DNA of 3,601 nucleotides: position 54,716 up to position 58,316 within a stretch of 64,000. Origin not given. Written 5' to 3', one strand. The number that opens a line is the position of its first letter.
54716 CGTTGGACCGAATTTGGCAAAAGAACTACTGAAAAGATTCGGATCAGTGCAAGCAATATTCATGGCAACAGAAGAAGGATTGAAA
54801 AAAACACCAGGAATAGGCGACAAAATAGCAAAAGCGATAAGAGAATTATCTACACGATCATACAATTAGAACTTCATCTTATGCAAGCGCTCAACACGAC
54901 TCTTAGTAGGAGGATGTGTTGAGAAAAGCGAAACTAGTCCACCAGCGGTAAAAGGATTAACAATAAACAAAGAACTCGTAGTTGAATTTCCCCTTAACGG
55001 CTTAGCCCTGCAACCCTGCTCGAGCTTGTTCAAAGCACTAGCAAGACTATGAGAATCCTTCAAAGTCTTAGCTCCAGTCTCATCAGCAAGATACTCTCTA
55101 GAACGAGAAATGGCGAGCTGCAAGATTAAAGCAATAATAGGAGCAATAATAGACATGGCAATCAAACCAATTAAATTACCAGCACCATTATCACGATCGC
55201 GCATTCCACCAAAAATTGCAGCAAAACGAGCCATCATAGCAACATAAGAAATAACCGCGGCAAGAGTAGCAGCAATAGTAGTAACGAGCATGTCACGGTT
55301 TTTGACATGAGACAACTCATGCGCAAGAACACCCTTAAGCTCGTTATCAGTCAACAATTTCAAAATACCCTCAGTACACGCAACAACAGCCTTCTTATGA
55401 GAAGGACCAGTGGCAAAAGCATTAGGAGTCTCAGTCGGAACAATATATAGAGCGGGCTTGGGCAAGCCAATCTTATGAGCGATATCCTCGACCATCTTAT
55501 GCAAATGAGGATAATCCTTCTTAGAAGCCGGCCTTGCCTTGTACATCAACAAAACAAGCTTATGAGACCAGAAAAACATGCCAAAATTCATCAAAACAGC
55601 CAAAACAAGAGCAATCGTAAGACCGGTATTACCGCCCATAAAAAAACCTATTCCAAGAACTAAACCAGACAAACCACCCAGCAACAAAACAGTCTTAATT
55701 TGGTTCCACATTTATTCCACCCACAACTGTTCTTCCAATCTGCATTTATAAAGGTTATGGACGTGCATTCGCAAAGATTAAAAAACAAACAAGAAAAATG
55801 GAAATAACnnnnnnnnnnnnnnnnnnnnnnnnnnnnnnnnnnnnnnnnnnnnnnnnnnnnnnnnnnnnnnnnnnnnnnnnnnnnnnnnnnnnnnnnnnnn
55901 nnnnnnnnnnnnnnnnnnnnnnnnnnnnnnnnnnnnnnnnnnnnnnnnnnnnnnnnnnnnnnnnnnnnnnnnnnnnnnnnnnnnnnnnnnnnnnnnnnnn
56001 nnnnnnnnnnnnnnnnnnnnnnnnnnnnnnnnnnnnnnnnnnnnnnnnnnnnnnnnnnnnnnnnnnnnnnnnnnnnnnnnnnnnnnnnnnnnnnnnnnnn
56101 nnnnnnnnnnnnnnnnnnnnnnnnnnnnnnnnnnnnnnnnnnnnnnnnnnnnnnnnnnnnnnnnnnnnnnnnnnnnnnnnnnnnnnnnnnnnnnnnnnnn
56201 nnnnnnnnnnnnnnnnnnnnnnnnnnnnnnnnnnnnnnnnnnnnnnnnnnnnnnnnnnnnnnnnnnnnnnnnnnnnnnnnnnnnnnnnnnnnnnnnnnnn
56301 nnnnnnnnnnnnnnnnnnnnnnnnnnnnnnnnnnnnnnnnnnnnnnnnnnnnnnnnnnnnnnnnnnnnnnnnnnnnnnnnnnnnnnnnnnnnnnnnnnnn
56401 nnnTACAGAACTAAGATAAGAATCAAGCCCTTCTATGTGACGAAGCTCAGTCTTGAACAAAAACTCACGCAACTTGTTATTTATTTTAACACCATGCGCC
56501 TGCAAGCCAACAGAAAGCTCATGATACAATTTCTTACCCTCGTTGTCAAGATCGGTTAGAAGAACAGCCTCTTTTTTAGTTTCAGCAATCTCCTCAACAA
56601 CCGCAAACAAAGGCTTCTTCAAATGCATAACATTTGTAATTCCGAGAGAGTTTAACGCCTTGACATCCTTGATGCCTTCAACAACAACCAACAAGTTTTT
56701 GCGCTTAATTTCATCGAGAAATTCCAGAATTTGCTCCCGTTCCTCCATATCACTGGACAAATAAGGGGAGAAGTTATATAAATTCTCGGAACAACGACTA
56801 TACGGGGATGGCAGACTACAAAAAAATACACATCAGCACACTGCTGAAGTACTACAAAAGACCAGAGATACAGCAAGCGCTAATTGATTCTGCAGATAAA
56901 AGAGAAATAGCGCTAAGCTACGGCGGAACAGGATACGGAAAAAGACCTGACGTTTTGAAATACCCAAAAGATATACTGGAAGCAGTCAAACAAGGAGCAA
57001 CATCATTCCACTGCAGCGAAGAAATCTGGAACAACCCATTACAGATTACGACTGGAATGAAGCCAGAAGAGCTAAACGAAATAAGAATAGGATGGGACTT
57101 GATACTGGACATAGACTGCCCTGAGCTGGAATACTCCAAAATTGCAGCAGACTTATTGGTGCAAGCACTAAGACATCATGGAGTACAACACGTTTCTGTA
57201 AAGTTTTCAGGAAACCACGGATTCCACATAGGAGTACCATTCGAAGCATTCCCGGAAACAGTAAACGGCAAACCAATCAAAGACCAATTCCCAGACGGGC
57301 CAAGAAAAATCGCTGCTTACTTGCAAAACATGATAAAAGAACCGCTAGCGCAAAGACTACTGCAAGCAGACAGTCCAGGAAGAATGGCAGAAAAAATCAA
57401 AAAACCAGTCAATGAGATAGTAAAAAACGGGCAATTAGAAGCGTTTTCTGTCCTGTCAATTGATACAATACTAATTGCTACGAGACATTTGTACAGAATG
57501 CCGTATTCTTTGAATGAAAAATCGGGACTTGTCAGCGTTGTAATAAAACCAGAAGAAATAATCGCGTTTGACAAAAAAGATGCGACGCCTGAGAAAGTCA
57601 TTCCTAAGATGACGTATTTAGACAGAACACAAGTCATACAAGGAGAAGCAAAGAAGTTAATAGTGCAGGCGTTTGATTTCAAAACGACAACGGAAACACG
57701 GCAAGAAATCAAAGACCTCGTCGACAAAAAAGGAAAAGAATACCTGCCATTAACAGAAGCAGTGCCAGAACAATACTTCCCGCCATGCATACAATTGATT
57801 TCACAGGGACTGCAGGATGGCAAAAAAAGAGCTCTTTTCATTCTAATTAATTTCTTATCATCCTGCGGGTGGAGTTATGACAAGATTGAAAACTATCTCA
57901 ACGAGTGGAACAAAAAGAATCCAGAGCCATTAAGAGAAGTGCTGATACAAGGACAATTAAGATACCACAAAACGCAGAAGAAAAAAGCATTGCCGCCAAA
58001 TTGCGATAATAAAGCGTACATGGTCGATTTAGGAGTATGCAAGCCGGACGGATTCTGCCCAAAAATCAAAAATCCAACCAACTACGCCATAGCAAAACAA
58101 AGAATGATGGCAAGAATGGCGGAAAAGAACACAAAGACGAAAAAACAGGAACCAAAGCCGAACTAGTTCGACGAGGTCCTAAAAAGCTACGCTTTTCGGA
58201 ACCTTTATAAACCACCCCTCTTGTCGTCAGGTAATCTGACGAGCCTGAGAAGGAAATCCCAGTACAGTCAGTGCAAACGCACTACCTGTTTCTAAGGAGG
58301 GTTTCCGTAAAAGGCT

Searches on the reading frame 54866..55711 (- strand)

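Call 75: search_protein_families(library=pfam, proteins=[window:54866-55711:-], max_evalue=0.00001)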
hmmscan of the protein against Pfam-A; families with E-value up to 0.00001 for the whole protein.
window:54866-55711:- (281 aa): 2 families
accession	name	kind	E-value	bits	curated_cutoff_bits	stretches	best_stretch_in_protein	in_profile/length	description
PF01435.24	Peptidase_M48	-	8.4e-38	130.5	20.3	1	68-279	5-185/186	Peptidase family M48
PF05569.17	Peptidase_M56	-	8.6e-06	25.6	31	0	33-152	109-220/296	BlaR1 peptidase M56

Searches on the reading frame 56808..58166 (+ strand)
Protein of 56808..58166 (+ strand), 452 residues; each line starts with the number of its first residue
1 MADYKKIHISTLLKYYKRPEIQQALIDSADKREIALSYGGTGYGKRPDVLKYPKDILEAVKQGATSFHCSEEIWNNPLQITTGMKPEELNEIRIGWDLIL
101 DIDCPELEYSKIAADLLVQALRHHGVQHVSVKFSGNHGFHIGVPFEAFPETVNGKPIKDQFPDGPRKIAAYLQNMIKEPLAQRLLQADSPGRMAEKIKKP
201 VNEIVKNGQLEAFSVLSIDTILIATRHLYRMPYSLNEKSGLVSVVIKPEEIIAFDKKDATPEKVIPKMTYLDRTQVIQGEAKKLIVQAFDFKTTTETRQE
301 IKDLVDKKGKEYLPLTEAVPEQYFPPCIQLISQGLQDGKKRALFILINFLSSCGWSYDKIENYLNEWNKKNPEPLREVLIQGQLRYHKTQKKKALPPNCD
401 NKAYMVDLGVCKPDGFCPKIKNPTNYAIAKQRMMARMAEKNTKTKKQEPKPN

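Call 75: search_protein_families(library=pfam, proteins=[window:56808-58166:+], max_evalue=0.00001)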
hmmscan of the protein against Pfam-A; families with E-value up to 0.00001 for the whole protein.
window:56808-58166:+ (452 aa): 2 families
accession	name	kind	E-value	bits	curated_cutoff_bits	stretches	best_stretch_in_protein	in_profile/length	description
PF04104.19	DNA_primase_lrg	-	1.5e-07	31.4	22.4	1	315-426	100-213/266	Eukaryotic and archaeal DNA primase, large subunit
PF01896.25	DNA_primase_S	-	1.4e-06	29.2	26.8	1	109-247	23-162/163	DNA primase small subunit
